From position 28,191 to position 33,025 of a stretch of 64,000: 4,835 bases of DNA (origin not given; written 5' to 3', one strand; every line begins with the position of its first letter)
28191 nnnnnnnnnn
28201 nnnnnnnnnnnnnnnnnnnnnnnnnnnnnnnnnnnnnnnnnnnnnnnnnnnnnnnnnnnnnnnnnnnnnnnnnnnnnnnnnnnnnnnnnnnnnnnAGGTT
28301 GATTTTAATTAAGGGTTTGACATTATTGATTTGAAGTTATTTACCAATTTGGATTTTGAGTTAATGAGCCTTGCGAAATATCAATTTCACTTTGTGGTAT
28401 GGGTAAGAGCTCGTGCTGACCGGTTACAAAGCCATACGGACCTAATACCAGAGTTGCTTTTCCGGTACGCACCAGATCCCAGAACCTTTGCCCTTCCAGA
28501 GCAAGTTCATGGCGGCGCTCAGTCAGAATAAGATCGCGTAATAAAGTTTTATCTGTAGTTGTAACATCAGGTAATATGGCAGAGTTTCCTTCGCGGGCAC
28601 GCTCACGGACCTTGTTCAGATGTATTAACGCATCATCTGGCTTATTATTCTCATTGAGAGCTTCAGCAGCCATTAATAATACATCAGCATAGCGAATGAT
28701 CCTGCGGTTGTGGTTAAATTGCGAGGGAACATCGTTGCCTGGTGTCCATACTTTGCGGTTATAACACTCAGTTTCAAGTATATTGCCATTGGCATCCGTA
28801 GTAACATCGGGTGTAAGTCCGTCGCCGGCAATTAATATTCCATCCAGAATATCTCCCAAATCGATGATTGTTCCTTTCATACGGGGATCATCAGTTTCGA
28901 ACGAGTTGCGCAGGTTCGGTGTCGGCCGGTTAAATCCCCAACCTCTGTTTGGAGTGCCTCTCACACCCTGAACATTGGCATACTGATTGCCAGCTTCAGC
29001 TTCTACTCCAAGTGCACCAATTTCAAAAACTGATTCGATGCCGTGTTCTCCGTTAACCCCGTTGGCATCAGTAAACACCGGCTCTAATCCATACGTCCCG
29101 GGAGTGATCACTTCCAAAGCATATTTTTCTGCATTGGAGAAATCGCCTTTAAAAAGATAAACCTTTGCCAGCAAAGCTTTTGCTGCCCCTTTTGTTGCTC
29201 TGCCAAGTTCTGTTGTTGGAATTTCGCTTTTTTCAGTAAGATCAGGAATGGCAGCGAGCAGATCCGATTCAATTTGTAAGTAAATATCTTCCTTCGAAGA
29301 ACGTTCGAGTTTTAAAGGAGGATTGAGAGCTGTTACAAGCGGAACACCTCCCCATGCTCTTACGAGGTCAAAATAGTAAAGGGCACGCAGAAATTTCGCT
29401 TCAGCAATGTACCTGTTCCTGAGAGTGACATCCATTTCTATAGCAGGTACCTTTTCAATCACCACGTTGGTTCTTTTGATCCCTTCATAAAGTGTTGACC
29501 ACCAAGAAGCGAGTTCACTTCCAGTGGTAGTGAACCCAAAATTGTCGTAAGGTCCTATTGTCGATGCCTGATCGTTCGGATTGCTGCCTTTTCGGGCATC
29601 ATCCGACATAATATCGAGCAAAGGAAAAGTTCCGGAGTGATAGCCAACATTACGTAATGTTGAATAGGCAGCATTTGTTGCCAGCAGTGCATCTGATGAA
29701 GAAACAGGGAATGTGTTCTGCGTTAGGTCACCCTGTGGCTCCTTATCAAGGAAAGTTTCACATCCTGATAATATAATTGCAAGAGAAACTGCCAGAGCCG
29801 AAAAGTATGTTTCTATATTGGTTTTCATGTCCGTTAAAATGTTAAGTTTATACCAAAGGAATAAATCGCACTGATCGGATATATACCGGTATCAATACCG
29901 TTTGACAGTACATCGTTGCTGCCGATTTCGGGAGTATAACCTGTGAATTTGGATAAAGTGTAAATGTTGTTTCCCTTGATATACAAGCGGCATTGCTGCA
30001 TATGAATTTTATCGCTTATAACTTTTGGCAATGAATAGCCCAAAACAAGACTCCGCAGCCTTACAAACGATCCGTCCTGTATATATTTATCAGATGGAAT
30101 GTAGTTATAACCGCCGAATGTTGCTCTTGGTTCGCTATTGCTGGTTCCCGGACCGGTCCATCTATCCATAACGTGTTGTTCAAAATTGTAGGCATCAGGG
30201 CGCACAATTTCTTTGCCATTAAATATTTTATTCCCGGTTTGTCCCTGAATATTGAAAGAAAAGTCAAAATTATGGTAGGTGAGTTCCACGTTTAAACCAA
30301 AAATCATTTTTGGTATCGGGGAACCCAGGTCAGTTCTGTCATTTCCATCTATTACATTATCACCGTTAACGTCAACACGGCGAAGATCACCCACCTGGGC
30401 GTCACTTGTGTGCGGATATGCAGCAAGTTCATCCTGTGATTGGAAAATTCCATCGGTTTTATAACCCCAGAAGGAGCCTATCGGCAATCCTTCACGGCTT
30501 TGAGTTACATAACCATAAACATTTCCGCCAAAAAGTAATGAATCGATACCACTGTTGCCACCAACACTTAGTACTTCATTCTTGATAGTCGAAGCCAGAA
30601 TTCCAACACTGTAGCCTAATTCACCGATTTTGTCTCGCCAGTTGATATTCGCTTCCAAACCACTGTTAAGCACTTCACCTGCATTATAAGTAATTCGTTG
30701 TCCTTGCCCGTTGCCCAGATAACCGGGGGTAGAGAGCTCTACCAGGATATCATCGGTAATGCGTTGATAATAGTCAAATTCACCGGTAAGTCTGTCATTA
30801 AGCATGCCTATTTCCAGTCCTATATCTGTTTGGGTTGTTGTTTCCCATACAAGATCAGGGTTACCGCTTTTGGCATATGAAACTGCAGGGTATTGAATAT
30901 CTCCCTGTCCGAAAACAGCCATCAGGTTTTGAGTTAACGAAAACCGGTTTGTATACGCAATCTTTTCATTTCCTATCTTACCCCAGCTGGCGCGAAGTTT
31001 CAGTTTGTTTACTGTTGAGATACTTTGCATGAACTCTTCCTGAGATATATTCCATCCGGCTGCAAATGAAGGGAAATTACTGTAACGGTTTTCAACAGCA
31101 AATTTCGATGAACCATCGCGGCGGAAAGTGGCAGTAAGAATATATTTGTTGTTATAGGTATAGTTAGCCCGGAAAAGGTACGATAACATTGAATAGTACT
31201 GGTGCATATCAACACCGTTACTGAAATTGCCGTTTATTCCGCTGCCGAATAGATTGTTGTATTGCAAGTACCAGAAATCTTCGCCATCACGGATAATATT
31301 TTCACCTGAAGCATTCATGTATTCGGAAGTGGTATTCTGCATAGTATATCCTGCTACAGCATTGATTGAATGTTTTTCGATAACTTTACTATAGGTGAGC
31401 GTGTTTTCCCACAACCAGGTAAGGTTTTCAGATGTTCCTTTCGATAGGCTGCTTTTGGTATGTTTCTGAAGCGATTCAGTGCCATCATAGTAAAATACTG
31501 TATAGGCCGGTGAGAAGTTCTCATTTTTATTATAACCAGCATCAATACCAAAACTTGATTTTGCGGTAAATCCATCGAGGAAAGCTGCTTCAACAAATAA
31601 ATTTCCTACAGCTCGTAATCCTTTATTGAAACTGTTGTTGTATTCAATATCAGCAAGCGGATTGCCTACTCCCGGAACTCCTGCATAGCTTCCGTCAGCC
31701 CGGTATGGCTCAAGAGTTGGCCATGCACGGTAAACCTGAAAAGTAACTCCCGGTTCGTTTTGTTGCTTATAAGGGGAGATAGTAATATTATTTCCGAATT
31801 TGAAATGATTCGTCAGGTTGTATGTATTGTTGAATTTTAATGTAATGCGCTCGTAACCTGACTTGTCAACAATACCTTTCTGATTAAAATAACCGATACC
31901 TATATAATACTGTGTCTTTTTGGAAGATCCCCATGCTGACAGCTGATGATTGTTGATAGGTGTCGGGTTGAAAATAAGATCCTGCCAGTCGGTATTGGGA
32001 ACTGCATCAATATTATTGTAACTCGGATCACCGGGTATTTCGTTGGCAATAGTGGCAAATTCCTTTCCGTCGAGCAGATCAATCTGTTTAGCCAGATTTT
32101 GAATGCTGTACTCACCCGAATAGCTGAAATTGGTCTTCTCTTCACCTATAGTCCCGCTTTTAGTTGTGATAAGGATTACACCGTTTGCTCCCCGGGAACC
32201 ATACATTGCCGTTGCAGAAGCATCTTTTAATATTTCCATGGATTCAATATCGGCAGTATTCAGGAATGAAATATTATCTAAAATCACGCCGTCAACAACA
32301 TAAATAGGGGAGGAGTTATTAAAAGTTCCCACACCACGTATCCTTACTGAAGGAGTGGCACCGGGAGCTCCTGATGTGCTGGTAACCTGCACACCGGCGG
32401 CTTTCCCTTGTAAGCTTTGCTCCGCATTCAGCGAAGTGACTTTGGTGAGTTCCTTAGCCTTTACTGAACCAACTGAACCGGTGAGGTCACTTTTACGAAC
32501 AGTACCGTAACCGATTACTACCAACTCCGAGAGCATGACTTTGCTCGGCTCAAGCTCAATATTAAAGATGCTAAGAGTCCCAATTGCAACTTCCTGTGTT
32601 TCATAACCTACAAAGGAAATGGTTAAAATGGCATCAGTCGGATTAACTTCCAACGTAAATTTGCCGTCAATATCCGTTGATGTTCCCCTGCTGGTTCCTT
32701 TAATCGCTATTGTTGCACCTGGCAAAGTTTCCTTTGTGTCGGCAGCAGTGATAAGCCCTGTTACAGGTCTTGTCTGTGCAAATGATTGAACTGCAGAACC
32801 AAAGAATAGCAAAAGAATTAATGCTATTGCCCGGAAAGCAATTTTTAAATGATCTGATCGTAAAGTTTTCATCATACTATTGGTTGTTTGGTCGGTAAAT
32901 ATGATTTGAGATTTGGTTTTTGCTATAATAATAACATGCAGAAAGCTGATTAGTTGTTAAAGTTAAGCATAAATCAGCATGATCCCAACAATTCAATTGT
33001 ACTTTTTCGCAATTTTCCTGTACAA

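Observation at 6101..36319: Thirteen-gene PUL predicted to target beta-1,2-glucan, joining a Sus-type surface/periplasmic GH144 system to a cytoplasmic GH94 phosphorylase + GH35 branch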

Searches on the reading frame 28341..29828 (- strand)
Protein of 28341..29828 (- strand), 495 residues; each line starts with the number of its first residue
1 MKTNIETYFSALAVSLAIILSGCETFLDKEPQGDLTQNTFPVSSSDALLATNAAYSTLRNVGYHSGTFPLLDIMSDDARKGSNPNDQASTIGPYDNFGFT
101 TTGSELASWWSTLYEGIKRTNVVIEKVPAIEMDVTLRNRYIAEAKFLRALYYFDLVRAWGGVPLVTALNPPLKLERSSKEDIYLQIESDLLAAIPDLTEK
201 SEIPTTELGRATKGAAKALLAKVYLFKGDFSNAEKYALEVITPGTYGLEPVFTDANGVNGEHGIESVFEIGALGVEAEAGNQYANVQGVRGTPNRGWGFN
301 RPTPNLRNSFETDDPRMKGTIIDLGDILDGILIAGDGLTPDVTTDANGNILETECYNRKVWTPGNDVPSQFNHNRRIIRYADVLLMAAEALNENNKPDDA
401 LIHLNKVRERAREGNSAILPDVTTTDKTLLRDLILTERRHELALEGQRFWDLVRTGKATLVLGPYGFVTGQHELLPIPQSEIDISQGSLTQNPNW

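Call 4: search_protein_families(library=pfam, proteins=[window:28341-29828:-], max_evalue=0.001)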
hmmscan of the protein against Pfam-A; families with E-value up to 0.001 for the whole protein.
window:28341-29828:- (495 aa): 3 families
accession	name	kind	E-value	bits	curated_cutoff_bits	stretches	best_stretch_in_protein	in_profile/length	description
PF07980.17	SusD_RagB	-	4.1e-36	125.6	23.1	1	265-495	2-297/297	SusD family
PF14322.12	SusD-like_3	-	1.7e-27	97.4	27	1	26-225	2-191/191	Starch-binding associating with outer membrane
PF12771.13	SusD-like_2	-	4.3e-07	29.6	27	1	107-199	58-152/415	Starch-binding associating with outer membrane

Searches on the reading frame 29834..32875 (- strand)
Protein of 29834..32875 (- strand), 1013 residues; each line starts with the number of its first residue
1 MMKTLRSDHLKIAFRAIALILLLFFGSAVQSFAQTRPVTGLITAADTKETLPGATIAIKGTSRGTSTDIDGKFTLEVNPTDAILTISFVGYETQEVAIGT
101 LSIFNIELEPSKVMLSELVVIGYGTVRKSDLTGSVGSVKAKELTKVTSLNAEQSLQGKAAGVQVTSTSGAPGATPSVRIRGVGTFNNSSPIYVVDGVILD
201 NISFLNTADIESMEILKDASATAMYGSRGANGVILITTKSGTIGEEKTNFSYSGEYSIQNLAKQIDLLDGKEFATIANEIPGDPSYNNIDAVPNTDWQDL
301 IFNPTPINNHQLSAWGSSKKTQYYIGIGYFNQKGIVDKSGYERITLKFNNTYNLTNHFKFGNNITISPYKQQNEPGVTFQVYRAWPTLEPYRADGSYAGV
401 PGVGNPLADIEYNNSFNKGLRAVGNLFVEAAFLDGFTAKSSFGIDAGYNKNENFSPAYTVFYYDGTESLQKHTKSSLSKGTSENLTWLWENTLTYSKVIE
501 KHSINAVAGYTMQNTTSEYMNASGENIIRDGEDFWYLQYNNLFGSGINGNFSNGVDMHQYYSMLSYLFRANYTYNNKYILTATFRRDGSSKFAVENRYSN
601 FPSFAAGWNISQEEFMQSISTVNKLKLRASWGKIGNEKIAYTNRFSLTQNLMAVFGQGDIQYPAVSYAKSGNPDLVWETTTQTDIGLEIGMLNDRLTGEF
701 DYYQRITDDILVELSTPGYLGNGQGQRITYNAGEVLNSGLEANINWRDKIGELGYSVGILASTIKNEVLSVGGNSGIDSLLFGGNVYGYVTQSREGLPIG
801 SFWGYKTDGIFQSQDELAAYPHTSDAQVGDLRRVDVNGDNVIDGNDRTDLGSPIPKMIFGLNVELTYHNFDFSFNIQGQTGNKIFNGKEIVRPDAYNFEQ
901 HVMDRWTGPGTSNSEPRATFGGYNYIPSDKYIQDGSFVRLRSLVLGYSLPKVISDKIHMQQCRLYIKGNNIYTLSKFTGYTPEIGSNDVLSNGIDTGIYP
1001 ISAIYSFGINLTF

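Call 4: search_protein_families(library=pfam, proteins=[window:29834-32875:-], max_evalue=0.001)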
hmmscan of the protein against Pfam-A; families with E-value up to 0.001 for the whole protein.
window:29834-32875:- (1013 aa): 5 families
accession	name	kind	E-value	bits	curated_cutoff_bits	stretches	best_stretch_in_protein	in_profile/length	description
PF13715.12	CarbopepD_reg_2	-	7.5e-19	68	32.2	1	38-120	1-88/88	CarboxypepD_reg-like domain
PF07715.20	Plug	-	2.3e-17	63.9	23.9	1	128-233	2-107/107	TonB-dependent Receptor Plug Domain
PF00593.30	TonB_dep_Rec_b-barrel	-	1.3e-13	52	27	1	363-970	18-435/436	TonB dependent receptor-like, beta-barrel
PF13620.12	CarboxypepD_reg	-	3.5e-09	37.3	32.3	1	38-97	2-65/82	Carboxypeptidase regulatory-like domain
PF23591.1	CILP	-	0.00071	20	27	0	38-108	7-74/90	Cartilage intermediate layer protein 1-like domain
